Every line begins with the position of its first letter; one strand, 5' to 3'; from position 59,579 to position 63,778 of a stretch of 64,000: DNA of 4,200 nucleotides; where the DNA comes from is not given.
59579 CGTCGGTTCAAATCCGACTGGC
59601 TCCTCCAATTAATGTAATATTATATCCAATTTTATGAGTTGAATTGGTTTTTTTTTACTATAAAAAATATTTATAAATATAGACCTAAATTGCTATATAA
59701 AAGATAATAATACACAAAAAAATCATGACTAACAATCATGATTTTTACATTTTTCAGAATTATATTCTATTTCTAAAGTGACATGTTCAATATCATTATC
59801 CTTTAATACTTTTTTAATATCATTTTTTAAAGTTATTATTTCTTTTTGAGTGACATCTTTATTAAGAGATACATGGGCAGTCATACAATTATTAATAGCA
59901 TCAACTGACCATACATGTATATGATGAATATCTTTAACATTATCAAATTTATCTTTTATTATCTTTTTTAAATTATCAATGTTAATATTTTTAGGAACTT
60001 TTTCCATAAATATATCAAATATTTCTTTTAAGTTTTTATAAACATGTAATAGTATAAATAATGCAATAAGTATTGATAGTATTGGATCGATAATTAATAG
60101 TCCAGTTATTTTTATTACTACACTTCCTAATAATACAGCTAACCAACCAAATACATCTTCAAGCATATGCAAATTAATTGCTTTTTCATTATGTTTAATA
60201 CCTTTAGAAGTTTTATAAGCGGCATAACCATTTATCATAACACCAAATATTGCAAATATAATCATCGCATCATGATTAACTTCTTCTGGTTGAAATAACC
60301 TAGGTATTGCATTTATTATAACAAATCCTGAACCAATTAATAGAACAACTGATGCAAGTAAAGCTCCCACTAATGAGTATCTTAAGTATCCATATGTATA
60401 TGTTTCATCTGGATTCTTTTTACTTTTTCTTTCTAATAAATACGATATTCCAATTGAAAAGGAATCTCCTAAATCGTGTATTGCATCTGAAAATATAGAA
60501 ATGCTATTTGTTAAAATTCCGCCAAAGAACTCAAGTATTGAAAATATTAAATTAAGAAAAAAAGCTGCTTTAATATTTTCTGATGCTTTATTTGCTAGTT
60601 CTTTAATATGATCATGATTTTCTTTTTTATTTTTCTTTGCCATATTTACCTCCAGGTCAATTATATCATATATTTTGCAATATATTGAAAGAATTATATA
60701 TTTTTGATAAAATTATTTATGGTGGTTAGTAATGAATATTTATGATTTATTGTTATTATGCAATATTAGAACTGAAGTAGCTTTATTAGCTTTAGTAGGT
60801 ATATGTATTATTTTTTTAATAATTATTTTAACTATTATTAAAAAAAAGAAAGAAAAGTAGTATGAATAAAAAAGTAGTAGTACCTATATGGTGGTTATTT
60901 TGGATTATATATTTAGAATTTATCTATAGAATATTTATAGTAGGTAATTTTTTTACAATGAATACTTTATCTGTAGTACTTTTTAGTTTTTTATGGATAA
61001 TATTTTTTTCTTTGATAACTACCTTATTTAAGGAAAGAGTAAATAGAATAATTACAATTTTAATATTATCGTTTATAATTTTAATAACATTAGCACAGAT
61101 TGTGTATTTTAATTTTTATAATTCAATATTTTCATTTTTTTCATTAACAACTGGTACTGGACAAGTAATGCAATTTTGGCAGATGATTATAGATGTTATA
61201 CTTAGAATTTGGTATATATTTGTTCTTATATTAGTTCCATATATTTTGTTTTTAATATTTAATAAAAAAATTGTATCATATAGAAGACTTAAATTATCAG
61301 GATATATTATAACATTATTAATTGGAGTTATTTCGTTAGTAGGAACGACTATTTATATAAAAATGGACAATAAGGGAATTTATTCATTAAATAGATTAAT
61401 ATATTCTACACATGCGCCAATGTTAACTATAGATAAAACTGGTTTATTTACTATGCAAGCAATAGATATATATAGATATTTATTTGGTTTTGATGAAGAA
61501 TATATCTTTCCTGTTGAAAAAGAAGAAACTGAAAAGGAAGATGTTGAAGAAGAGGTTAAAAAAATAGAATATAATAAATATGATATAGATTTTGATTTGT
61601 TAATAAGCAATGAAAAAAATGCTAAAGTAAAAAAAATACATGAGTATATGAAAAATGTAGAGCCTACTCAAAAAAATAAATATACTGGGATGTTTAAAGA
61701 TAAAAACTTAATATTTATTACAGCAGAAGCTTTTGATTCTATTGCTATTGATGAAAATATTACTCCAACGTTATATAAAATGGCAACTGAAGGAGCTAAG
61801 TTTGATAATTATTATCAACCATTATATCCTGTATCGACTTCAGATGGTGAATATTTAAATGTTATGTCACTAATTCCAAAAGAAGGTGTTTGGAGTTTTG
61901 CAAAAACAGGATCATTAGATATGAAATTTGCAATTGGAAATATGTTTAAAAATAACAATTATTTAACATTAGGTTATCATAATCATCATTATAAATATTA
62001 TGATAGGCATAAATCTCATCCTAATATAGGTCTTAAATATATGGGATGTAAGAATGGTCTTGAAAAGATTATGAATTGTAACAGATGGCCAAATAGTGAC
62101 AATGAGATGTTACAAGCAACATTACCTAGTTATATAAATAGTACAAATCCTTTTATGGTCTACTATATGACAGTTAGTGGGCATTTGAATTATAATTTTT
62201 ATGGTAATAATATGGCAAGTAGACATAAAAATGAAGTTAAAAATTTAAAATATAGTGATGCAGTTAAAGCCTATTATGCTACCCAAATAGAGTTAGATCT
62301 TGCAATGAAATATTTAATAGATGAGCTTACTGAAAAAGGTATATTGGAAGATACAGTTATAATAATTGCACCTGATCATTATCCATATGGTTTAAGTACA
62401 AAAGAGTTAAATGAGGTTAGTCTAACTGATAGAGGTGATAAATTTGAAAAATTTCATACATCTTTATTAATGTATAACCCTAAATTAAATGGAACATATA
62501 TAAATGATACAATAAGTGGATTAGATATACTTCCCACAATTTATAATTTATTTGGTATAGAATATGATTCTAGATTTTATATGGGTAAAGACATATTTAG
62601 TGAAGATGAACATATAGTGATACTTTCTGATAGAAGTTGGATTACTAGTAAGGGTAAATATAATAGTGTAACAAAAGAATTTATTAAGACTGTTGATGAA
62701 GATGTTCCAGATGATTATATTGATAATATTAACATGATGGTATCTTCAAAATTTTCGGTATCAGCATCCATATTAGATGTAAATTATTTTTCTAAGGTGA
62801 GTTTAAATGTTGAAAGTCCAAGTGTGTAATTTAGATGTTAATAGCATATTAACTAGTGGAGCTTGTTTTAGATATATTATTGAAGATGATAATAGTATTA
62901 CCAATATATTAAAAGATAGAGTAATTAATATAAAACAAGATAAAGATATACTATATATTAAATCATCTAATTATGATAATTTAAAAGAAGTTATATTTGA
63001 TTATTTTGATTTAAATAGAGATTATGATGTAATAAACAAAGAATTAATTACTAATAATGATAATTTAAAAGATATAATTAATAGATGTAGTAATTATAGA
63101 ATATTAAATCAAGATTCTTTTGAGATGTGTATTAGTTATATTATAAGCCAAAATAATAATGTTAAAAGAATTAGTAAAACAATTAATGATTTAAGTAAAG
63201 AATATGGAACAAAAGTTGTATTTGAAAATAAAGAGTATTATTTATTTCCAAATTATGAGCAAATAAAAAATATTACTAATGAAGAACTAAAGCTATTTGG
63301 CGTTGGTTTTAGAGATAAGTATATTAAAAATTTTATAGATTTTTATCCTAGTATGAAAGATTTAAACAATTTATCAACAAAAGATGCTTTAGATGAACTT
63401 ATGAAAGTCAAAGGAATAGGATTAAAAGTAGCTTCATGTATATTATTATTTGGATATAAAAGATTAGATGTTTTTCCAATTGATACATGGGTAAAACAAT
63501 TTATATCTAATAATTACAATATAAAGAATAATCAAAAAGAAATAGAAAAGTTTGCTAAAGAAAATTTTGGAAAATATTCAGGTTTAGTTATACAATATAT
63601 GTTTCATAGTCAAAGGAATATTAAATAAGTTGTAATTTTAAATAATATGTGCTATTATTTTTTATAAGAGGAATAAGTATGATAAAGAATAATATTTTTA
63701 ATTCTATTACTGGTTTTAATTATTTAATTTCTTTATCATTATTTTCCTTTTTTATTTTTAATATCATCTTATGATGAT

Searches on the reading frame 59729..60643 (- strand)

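Call 15: search_protein_families(library=pfam, proteins=[window:59729-60643:-])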
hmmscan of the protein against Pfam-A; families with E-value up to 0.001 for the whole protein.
window:59729-60643:- (304 aa): 2 families
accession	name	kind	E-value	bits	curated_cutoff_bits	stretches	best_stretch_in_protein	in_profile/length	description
PF01545.26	Cation_efflux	-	2.2e-42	145.5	26.6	1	25-212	2-197/198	Cation efflux family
PF16916.11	ZT_dimer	-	4.5e-05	23.8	26.7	1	217-293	1-76/78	Dimerisation domain of Zinc Transporter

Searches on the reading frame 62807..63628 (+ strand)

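Call 15: search_protein_families(library=pfam, proteins=[window:62807-63628:+])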
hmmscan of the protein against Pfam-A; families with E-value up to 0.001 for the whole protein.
window:62807-63628:+ (273 aa): 3 families
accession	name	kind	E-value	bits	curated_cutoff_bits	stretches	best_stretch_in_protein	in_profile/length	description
PF07934.18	OGG_N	-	2.9e-19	69.8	23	1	2-107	2-114/115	8-oxoguanine DNA glycosylase, N-terminal domain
PF00730.31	HhH-GPD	-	4.8e-09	37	26.2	1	109-253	1-105/108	HhH-GPD superfamily base excision DNA repair protein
PF00633.29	HHH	-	0.00032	20.8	24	1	195-215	10-30/30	Helix-hairpin-helix motif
